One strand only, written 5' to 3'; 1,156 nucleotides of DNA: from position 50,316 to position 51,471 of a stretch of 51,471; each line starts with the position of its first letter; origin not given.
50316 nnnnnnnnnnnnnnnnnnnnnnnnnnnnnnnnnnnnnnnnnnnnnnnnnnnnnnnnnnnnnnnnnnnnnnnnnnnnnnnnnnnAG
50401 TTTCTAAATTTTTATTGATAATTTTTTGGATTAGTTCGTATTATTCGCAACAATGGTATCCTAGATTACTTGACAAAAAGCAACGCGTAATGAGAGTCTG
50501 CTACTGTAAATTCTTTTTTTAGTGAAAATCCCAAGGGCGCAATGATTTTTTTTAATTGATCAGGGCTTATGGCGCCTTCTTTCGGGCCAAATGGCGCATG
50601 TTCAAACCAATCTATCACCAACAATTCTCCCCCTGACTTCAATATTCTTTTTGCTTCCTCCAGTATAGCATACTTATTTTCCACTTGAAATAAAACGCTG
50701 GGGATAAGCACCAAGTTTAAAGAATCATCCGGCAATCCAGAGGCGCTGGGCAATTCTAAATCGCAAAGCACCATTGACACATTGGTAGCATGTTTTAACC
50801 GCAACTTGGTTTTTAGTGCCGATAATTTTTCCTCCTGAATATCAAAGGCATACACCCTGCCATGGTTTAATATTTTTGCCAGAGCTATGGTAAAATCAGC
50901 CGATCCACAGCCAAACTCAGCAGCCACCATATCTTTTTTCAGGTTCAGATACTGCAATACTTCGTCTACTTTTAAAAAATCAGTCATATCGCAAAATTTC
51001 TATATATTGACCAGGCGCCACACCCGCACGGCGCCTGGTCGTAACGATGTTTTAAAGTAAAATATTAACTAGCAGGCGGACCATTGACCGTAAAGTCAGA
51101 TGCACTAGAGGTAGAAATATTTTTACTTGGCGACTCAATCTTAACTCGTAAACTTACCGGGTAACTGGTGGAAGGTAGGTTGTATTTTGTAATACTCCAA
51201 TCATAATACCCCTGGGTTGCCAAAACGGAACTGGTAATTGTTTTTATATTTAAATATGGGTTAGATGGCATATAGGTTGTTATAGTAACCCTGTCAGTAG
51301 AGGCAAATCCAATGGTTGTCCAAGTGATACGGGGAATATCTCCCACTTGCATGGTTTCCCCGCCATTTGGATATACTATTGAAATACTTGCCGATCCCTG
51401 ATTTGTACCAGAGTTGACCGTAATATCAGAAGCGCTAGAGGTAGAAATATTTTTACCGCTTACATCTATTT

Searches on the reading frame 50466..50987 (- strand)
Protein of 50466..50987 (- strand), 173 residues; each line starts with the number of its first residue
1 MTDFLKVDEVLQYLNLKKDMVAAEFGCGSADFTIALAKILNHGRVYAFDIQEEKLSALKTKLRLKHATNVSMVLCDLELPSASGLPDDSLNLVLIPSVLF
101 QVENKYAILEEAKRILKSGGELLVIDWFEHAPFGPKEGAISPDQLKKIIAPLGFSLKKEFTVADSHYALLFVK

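Call 10: search_protein_families(library=pfam, proteins=[window:50466-50987:-], max_evalue=0.001)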
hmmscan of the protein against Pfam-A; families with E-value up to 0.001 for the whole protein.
window:50466-50987:- (173 aa): 11 families
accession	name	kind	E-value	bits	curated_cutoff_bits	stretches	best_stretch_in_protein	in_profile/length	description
PF13847.12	Methyltransf_31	-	3.9e-17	62.7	27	1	17-126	2-111/145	Methyltransferase domain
PF08241.18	Methyltransf_11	-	9.4e-14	52.3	21.2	1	24-123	2-94/95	Methyltransferase domain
PF13649.12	Methyltransf_25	-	5e-12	46.8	27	1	24-120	3-97/97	Methyltransferase domain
PF01209.24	Ubie_methyltran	-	7.5e-10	39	20.1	1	14-126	43-153/233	ubiE/COQ5 methyltransferase family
PF08242.18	Methyltransf_12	-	2.5e-09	38.2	30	1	24-122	2-98/98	Methyltransferase domain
PF05148.21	Methyltransf_8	-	2.9e-07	31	27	1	7-168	60-191/219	Hypothetical methyltransferase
PF05175.20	MTS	-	1.6e-05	25.1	23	1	11-125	24-139/170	Methyltransferase small domain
PF02390.23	Methyltransf_4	-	0.00011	22.2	24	1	20-77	3-60/173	Putative methyltransferase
PF01728.25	FtsJ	-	0.0002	21.8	24.1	1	5-62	7-67/181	FtsJ-like methyltransferase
PF13489.12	Methyltransf_23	-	0.00045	20.4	27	1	16-129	20-121/164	Methyltransferase domain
PF01135.25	PCMT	-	0.00049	20.4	20.3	1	9-76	64-132/210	Protein-L-isoaspartate(D-aspartate) O-methyltransferase (PCMT)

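Call 81: search_protein_families(library=ncbifam, proteins=[window:50466-50987:-], max_evalue=0.001)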
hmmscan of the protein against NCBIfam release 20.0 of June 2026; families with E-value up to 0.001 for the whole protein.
window:50466-50987:- (173 aa): 20 families
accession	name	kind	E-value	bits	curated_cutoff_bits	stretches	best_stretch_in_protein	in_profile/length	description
NF001243.0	PRK00216.1-4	equivalog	5.2e-13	48.9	235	1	8-126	37-153/237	demethylmenaquinone methyltransferase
TIGR02752.1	MenG_heptapren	equivalog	3.9e-12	46.2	419.85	1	8-126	35-151/231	demethylmenaquinone methyltransferase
NF047649.1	MTase_UXPK_star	exception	2e-10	40.2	460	1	23-130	82-187/283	methyltransferase/UXPK-star double selenoprotein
NF008823.0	PRK11873.1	subfamily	1.2e-09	38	263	1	15-130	74-187/272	arsenite methyltransferase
TIGR02072.1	BioC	equivalog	3.9e-09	36.7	184.95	1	11-124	27-132/244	malonyl-ACP O-methyltransferase BioC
NF001240.0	PRK00216.1-1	equivalog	4e-09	35.9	378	1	18-127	63-171/251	bifunctional demethylmenaquinone methyltransferase/2-methoxy-6-polyprenyl-1,4-benzoquinol methylase UbiE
NF041536.1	ArsM_DUF2284_UU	exception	7.4e-09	34.5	575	1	23-128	81-184/459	arsenite methyltransferase/DUF2284 domain selenoprotein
NF041537.1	ArsM_AhpD_UU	exception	7.6e-09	34.8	510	1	23-127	81-183/345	arsenite methyltransferase/AhpD domain selenoprotein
NF052510.1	methyltran_MpqE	exception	1.5e-08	34.4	335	1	12-127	40-154/234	methyl-plastoquinone biosynthesis methyltransferase MpqE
TIGR02469.1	CbiT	equivalog_domain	1.9e-08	34.6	78.3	1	10-123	11-119/124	precorrin-6Y C5,15-methyltransferase (decarboxylating) subunit CbiT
TIGR01934.1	MenG_MenH_UbiE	subfamily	4e-08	32.8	158.35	1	14-130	35-147/223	ubiquinone/menaquinone biosynthesis methyltransferase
NF001244.0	PRK00216.1-5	equivalog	4.8e-08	32.6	216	1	13-130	43-159/236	bifunctional demethylmenaquinone methyltransferase/2-methoxy-6-polyprenyl-1,4-benzoquinol methylase UbiE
NF043040.1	corrin_prot_MT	hypoth_equivalog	5.1e-08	32.6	180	1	20-126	43-149/216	corrinoid protein-associated methyltransferase CpaM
NF045667.1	MTase_DVU1556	equivalog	7.5e-08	32.1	155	1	7-134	11-129/213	DVU_1556 family methyltransferase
NF053511.1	tRNA_U34_MnmM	equivalog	5.3e-06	26.1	135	1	16-73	15-74/183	tRNA 5-(aminomethyl)-2-thiouridylate-methyltransferase MnmM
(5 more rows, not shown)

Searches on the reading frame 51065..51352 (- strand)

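Call 10: search_protein_families(library=pfam, proteins=[window:51065-51352:-], max_evalue=0.001)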
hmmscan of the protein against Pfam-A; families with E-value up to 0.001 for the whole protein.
window:51065-51352:- (95 aa): 1 family
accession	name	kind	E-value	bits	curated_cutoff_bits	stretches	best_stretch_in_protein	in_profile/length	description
PF14610.12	Psg1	-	0.00086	19.6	30.1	1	3-78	38-120/186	Ykl077w/Psg1 (Pma1 Stabilization in Golgi)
